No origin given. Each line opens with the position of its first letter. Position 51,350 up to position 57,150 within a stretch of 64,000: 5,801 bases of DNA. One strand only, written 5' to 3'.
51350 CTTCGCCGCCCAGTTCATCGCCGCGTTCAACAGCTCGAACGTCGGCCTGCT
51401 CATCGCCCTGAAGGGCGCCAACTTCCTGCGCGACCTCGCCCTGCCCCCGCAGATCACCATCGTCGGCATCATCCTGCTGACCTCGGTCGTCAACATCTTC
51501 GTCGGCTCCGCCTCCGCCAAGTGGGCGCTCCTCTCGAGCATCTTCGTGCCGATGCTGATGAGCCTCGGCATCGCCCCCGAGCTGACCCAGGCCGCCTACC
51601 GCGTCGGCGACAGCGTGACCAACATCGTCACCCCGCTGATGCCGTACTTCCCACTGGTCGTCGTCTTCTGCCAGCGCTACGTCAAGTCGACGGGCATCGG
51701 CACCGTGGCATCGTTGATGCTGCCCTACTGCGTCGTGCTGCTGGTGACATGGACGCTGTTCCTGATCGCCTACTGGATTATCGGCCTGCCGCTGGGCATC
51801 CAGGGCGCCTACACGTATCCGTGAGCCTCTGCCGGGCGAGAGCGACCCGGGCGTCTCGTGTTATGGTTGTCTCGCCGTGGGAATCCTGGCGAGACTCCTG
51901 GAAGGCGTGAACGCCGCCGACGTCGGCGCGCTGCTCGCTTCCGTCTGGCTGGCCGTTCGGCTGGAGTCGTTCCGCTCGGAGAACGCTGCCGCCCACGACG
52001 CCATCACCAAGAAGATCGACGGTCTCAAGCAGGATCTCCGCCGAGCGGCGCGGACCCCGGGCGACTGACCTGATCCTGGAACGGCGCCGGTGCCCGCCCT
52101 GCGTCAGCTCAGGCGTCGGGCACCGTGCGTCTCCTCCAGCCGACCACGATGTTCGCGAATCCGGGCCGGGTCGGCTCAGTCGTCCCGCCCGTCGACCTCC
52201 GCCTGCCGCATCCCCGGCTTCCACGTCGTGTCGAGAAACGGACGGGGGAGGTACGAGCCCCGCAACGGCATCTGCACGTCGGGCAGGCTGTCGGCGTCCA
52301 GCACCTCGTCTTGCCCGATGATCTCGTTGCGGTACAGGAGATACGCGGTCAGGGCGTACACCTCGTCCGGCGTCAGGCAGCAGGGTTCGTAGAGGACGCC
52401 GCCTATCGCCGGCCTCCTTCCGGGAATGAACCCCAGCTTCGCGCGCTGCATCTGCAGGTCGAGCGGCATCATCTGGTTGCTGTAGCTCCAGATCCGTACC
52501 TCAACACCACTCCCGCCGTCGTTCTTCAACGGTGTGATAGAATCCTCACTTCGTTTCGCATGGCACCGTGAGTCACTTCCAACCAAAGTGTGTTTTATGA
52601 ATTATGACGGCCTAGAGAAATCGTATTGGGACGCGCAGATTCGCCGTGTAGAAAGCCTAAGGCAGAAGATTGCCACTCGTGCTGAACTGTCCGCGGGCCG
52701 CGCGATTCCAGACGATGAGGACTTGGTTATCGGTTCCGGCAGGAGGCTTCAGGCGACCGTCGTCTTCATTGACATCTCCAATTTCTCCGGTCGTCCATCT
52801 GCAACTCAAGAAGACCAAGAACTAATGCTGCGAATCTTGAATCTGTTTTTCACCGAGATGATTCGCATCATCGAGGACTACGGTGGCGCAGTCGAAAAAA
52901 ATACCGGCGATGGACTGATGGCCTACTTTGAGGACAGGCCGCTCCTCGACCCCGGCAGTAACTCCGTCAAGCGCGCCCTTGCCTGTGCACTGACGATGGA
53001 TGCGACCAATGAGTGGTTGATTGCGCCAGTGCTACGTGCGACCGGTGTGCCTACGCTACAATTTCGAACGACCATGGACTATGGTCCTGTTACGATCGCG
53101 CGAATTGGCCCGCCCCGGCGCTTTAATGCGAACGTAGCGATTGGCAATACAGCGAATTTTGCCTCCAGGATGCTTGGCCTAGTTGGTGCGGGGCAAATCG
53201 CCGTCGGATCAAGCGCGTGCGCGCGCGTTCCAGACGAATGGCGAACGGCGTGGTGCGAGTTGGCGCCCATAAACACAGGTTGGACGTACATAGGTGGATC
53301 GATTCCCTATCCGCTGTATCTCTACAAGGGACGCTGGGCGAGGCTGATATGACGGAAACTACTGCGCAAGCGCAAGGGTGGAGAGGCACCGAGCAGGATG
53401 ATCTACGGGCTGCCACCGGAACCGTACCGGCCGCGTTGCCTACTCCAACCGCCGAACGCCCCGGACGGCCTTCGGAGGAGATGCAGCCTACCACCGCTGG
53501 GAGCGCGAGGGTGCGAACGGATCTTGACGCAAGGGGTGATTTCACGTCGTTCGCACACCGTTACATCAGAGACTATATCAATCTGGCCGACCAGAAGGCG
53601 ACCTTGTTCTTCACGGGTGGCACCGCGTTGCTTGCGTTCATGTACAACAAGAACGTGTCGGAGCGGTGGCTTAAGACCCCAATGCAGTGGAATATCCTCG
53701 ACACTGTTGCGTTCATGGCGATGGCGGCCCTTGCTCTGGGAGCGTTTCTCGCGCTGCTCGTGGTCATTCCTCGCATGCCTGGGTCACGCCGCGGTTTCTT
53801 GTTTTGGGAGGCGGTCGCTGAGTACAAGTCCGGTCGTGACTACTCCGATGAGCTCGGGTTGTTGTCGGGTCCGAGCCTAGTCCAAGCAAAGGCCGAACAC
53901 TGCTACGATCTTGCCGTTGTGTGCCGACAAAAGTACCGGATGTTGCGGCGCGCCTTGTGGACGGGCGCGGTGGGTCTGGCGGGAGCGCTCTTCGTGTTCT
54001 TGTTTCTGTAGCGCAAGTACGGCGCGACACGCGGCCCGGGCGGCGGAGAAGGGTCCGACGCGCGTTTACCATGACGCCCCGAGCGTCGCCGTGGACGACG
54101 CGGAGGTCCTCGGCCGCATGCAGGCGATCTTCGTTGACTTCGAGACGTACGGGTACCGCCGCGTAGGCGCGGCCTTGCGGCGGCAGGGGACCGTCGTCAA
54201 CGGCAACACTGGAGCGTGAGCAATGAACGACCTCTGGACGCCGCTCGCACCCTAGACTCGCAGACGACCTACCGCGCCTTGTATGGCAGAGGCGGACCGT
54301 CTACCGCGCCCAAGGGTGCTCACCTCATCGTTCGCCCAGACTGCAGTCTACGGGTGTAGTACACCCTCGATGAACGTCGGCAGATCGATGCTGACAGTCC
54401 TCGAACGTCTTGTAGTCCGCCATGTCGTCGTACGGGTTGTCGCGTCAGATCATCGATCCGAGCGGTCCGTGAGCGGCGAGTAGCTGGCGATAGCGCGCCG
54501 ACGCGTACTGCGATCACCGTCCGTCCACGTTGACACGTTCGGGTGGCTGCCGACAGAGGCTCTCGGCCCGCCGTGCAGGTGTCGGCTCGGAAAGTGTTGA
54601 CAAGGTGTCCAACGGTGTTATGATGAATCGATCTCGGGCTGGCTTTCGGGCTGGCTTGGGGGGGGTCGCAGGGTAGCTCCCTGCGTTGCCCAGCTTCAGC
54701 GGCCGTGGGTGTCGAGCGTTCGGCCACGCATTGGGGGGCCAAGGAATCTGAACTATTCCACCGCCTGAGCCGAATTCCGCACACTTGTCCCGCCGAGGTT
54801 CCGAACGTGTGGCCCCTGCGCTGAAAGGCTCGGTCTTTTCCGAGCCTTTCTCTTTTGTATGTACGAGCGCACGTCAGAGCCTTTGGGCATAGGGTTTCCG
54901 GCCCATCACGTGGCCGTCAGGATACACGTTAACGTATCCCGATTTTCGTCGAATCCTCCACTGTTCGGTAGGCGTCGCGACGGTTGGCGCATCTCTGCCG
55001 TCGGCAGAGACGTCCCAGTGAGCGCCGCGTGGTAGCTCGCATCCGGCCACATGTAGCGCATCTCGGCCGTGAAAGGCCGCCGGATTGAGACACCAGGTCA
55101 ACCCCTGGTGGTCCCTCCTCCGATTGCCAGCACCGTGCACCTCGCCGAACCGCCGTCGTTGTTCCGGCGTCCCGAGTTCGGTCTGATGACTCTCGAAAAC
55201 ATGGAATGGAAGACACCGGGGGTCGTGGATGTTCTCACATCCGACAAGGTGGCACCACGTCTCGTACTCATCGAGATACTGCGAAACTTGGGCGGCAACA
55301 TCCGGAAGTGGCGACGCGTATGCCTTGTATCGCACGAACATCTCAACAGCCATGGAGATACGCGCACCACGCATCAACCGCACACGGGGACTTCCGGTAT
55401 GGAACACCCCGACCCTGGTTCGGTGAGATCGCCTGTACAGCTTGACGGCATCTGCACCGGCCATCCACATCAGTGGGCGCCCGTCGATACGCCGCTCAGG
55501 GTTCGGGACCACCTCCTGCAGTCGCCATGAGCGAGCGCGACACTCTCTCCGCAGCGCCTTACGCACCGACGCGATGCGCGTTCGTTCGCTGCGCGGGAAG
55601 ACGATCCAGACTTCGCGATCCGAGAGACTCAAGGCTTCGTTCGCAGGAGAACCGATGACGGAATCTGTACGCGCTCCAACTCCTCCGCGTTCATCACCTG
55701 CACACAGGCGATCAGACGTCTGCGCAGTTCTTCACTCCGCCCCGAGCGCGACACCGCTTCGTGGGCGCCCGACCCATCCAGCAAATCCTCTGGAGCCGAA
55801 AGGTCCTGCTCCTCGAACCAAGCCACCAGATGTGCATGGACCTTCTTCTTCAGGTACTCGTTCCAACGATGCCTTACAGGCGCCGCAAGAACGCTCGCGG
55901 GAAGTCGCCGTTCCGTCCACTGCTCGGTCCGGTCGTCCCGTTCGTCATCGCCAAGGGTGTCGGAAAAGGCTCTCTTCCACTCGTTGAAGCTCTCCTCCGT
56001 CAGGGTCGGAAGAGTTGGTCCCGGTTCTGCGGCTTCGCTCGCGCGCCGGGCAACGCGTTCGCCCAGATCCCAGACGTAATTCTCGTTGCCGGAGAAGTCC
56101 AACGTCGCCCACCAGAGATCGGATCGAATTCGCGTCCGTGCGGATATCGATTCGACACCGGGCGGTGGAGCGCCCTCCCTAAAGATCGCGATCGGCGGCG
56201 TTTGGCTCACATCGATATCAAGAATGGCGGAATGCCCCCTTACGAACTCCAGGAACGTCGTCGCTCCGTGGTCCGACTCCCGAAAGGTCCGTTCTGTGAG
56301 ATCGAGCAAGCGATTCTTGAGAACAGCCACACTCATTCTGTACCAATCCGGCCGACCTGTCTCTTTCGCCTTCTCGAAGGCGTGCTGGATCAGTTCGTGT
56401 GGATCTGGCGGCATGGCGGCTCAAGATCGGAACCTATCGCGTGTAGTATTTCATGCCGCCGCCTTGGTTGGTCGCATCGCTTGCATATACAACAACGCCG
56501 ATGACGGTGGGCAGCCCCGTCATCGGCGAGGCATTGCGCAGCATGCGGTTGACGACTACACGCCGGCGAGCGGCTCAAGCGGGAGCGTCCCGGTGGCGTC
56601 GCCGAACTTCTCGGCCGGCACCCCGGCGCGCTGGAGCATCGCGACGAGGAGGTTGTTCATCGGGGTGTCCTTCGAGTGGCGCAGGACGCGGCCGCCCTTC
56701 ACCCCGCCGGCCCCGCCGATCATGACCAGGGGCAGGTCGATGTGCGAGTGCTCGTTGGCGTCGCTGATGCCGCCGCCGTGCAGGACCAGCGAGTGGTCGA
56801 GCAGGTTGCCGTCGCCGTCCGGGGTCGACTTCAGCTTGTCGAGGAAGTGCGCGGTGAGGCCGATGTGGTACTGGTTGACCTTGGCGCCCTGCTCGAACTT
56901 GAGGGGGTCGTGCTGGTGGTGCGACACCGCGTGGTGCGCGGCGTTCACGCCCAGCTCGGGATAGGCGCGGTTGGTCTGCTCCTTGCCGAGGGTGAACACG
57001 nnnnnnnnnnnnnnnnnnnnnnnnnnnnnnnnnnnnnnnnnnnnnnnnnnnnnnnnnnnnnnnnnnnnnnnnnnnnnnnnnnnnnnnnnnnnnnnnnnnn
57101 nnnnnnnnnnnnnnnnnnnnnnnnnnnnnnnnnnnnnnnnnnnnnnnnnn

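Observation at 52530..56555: ~4 kb low-GC island inserted between a DUF1552 gene and a beheaded cytochrome c gene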

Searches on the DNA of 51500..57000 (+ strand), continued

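Call 104: search_with_rna_model(model_id=R2, sources=[window, L088, L089, L090, L091, L092, L093, L094, L095, L096, L097, L098, L099, L100, L101, L102, L103, L104, L105, L106, L107, L108, L109, L110, L111, L112, L113, L114, L115, L116, L117, L118, L119, L120, L121, L122, L123, L124, L125, L126, L127, L128, L085, L087], max_evalue=0.01)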
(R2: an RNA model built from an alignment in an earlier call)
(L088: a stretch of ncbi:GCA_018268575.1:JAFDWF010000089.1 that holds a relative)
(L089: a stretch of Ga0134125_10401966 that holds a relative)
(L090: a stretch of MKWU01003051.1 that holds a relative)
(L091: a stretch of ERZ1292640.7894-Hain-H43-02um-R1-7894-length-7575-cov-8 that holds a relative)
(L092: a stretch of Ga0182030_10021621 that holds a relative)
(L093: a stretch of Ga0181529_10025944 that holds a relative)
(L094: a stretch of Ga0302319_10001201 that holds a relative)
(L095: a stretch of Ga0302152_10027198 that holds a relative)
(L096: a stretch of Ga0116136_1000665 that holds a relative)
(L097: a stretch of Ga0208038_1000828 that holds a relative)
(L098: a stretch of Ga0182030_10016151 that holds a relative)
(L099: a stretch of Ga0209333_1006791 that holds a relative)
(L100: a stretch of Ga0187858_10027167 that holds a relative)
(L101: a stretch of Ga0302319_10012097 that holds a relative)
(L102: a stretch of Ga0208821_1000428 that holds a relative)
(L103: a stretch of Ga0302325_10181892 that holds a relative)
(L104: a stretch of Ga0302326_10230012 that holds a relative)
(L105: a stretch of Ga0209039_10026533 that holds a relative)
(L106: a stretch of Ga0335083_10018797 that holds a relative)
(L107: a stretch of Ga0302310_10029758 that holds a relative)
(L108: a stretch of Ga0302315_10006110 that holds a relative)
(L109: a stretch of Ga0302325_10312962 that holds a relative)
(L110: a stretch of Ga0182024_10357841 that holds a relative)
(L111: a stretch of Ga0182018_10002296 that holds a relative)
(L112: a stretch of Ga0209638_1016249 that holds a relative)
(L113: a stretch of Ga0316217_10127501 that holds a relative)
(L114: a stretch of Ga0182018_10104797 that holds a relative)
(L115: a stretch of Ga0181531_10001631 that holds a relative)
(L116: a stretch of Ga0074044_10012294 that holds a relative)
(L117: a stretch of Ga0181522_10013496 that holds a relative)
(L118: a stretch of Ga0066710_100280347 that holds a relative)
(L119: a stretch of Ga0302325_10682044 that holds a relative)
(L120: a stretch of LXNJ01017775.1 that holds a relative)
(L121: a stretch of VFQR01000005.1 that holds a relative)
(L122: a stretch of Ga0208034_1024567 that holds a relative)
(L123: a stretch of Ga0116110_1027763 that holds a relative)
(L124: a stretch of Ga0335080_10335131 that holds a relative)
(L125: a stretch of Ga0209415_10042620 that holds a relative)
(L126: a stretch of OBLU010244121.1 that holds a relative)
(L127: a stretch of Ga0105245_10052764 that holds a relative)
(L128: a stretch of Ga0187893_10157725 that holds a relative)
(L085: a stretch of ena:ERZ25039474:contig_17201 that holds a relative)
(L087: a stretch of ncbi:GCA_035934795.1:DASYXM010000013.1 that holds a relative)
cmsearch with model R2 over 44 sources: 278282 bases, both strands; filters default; matches with E-value up to 0.01: 39.
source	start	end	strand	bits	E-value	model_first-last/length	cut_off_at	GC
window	54624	54861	+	191.8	1.2e-56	1-234/234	no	0.62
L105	2061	2296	-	155.8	1.3e-45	1-234/234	no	0.53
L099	2698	2949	-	153.5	6.2e-45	1-234/234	no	0.54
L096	2662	2901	-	149.4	1.1e-43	1-234/234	no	0.51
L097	4735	4974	-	149.4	1.1e-43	1-234/234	no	0.51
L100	1866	2105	-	149.4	1.1e-43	1-234/234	no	0.51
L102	4735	4974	-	149.4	1.1e-43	1-234/234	no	0.51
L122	519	758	-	149.4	1.1e-43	1-234/234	no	0.51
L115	4735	4992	-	147.7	3.7e-43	1-234/234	no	0.53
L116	2330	2587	-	147.7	3.7e-43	1-234/234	no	0.53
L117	937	1194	-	147.7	3.7e-43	1-234/234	no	0.53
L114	1324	1581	-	147.6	3.9e-43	1-234/234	no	0.52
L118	2181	2421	-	147.3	5e-43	1-234/234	no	0.51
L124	354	589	-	147.1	5.6e-43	1-234/234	no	0.51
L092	4735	4973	-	145.2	2.1e-42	1-234/234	no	0.53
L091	2200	2438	-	144.5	3.4e-42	1-234/234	no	0.54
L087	6570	6805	-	140.2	7e-41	1-234/234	no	0.56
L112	3078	3304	-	140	8.1e-41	1-234/234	no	0.52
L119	1040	1273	-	133.1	1e-38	1-234/234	no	0.54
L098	2293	2526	-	131.4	3.6e-38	1-234/234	no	0.54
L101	4736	4969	-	131.4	3.6e-38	1-234/234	no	0.54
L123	422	657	-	120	1.1e-34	1-234/234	no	0.51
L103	3008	3239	-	114.2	6.2e-33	1-234/234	no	0.53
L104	906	1137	-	110.6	7.9e-32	1-234/234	no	0.53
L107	2552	2777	-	110.3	9.8e-32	1-234/234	no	0.5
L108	1542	1767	-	110.3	9.8e-32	1-234/234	no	0.5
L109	1778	2018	-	107.5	6.8e-31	1-234/234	no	0.54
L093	2176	2412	-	104.5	5.5e-30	1-234/234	no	0.53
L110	1383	1623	-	104.1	7.5e-30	1-234/234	no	0.56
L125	4530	4769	-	103.2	1.4e-29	1-234/234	no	0.56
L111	1336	1579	-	102.6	2.1e-29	1-234/234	no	0.56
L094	4744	4990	-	97.9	5.8e-28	1-234/234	no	0.54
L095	958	1204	-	97.9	5.8e-28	1-234/234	no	0.54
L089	1335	1519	-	96.4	1.7e-27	63-234/234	5'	0.48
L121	2967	3203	-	95.8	2.6e-27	1-234/234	no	0.49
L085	6748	7019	-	87.6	8.3e-25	1-234/234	no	0.55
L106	4636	4878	-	86.9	1.3e-24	1-234/234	no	0.54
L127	3182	3430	-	37.6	1.5e-09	1-234/234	no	0.61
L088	2653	2866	-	35.1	8.6e-09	1-234/234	no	0.53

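Call 105: search_with_rna_model(model_id=R2, sources=[window, L002, L025, L081, L082, L083, L084, L085, L087, L088, L091, L092, L093, L094, L096, L098, L099, L103, L104, L105, L106, L107, L109, L110, L111, L112, L114, L115, L118, L119, L121, L123, L124, L125, L127, L090, L120, L128], max_evalue=0.0001, make_alignment=true)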
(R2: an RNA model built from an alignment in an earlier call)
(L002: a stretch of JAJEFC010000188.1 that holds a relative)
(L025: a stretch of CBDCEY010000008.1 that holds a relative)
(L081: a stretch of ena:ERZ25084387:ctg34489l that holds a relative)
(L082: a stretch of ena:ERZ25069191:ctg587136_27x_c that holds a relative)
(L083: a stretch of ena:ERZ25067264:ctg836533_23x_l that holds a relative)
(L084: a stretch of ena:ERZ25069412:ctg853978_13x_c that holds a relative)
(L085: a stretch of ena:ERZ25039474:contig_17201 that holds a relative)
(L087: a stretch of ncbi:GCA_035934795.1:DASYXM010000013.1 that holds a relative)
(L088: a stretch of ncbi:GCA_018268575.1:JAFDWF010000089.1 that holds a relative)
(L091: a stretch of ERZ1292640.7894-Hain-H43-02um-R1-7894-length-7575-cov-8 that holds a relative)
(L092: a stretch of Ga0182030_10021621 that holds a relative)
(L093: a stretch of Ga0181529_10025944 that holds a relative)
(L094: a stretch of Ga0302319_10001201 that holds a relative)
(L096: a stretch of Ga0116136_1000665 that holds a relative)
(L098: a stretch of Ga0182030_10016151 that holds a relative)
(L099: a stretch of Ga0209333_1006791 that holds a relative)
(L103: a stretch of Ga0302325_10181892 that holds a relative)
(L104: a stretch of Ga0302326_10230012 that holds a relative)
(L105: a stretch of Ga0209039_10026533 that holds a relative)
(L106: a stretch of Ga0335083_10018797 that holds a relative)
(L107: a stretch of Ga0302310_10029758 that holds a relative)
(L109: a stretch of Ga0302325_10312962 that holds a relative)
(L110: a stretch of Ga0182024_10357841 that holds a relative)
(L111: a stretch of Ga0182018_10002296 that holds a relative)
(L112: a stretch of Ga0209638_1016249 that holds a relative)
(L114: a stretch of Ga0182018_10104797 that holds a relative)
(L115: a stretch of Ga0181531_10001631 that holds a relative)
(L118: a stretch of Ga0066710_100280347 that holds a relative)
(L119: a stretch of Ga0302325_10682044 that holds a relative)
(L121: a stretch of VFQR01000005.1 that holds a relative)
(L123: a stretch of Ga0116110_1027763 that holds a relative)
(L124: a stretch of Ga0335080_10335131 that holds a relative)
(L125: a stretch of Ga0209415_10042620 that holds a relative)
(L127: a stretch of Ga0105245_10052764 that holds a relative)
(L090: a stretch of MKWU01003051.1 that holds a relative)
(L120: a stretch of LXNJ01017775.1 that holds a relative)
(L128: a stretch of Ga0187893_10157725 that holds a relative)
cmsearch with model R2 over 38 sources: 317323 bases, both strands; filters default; matches with E-value up to 0.0001: 35.
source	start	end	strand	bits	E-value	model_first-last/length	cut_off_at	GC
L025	13054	13288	-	203.3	4.4e-60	1-234/234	no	0.62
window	54624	54861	+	191.8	1.4e-56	1-234/234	no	0.62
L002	12610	12845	-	181.5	2e-53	1-234/234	no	0.63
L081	6765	7002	-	180.4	4.4e-53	1-234/234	no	0.61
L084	6769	7001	-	170.7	3.9e-50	1-234/234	no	0.61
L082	6767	7007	-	166.9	5.6e-49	1-234/234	no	0.64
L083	6765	7001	-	165.9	1.2e-48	1-234/234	no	0.61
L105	2061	2296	-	155.8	1.4e-45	1-234/234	no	0.53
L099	2698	2949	-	153.5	7e-45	1-234/234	no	0.54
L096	2662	2901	-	149.4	1.2e-43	1-234/234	no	0.51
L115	4735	4992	-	147.7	4.2e-43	1-234/234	no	0.53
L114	1324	1581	-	147.6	4.5e-43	1-234/234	no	0.52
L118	2181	2421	-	147.3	5.7e-43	1-234/234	no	0.51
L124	354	589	-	147.1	6.4e-43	1-234/234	no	0.51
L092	4735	4973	-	145.2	2.4e-42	1-234/234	no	0.53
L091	2200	2438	-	144.5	3.9e-42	1-234/234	no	0.54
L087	6570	6805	-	140.2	7.9e-41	1-234/234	no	0.56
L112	3078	3304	-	140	9.3e-41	1-234/234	no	0.52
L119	1040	1273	-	133.1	1.2e-38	1-234/234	no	0.54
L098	2293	2526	-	131.4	4.1e-38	1-234/234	no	0.54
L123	422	657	-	120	1.2e-34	1-234/234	no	0.51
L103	3008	3239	-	114.2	7e-33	1-234/234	no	0.53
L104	906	1137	-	110.6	9e-32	1-234/234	no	0.53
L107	2552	2777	-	110.3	1.1e-31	1-234/234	no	0.5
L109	1778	2018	-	107.5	7.7e-31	1-234/234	no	0.54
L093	2176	2412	-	104.5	6.3e-30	1-234/234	no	0.53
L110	1383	1623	-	104.1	8.6e-30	1-234/234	no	0.56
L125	4530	4769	-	103.2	1.6e-29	1-234/234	no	0.56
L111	1336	1579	-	102.6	2.4e-29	1-234/234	no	0.56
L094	4744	4990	-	97.9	6.7e-28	1-234/234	no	0.54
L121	2967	3203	-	95.8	3e-27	1-234/234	no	0.49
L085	6748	7019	-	87.6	9.5e-25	1-234/234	no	0.55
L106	4636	4878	-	86.9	1.5e-24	1-234/234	no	0.54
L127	3182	3430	-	37.6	1.7e-09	1-234/234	no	0.61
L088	2653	2866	-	35.1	9.8e-09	1-234/234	no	0.53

Alignment A7: 35 matches aligned to the model, 363 columns, each read 5' to 3' on its own strand. Consensus structure (alignment columns), stored with it:
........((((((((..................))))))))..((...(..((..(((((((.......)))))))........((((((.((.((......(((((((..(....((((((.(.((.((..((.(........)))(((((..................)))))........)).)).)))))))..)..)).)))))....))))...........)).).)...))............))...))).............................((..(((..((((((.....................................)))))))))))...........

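Call 110: search_with_rna_model(model_id=R2, sources=[L133, L134], max_evalue=1)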
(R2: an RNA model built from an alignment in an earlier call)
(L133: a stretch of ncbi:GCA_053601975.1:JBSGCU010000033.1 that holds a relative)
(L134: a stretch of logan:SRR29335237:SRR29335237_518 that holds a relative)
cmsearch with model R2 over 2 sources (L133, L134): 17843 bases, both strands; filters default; matches with E-value up to 1: 0.
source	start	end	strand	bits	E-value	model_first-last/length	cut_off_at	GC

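Call 112: search_with_rna_model(model_id=R2, source=L134, start=2600, end=3600, filters=off, max_evalue=10, show_alignments=1)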
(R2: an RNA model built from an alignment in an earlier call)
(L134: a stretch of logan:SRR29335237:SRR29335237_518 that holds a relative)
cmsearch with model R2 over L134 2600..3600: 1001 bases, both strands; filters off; matches with E-value up to 10: 9.
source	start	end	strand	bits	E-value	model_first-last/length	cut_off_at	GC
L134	2883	3136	+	9.5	0.0021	1-234/234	no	0.61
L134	3083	3212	-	9.1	0.0027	1-234/234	no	0.61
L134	2939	3043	-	3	0.2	1-234/234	no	0.58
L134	3281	3299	+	1.8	0.47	201-219/234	no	0.79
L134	2838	2846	+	0.1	1.6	49-57/234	no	0.78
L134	3281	3299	-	-0.3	2.1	201-219/234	no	0.79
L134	2758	2780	+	-1.5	4.9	1-234/234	no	0.48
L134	3380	3490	-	-2.1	7.3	78-167/234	no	0.59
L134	3455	3482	+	-2.2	7.6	10-37/234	no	0.5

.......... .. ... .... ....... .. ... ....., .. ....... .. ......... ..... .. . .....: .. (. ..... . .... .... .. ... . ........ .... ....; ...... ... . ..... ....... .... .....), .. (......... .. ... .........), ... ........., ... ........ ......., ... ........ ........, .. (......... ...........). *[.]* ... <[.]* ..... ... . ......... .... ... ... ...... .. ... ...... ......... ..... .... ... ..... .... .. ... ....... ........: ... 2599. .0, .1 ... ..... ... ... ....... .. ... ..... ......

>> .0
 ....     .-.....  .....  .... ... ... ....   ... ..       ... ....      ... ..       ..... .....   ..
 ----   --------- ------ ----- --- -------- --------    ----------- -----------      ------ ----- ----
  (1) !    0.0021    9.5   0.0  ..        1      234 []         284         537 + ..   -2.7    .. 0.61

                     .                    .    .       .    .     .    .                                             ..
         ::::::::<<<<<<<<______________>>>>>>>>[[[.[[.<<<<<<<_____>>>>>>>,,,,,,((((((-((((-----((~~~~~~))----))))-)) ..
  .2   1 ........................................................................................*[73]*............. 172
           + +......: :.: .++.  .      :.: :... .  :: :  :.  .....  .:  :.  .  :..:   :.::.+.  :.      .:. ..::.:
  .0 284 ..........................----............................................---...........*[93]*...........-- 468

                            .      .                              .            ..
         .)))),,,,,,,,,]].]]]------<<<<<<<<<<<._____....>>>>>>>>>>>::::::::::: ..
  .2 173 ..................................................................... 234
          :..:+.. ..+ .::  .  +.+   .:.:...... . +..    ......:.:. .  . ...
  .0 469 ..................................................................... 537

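Call 115: search_rna_families(sources=[L105, L099, L118, L124, L119, L112], threshold=evalue, max_evalue=1)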
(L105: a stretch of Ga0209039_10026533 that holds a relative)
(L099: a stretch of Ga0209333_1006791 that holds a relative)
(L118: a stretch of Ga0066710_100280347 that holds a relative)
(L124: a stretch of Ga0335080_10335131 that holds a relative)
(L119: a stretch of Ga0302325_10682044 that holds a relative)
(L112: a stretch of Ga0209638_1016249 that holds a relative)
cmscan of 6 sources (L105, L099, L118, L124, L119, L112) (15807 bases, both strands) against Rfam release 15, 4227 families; matches with E-value up to 1: 8.
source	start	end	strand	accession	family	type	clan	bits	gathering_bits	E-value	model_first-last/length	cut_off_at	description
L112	3084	3159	-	RF00512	Leu_leader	Cis-reg; leader;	-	26.9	50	0.056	1-148/148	no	Leucine operon leader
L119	1414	1486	-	RF00005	tRNA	Gene; tRNA;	CL00001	26.8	29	0.06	14-71/71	5'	tRNA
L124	363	431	-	RF00512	Leu_leader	Cis-reg; leader;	-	25.7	50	0.11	1-148/148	no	Leucine operon leader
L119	1021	1083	+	RF00512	Leu_leader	Cis-reg; leader;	-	24.5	50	0.23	1-148/148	no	Leucine operon leader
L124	327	401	+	RF02621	BSnc120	Gene; sRNA;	-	24.2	114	0.11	1-88/88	no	Brucella sRNA 120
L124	294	394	+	RF00512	Leu_leader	Cis-reg; leader;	-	23.8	50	0.35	1-148/148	no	Leucine operon leader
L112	3082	3177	-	RF02837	anti-hemB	Gene; sRNA;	-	21.2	49.5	0.39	1-81/81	no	Burkholderia RNA 7 (anti-hemB)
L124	369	399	+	RF01687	Acido-Lenti-1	Gene; sRNA;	-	20.1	37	0.89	1-46/46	no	Acido-Lenti-1 RNA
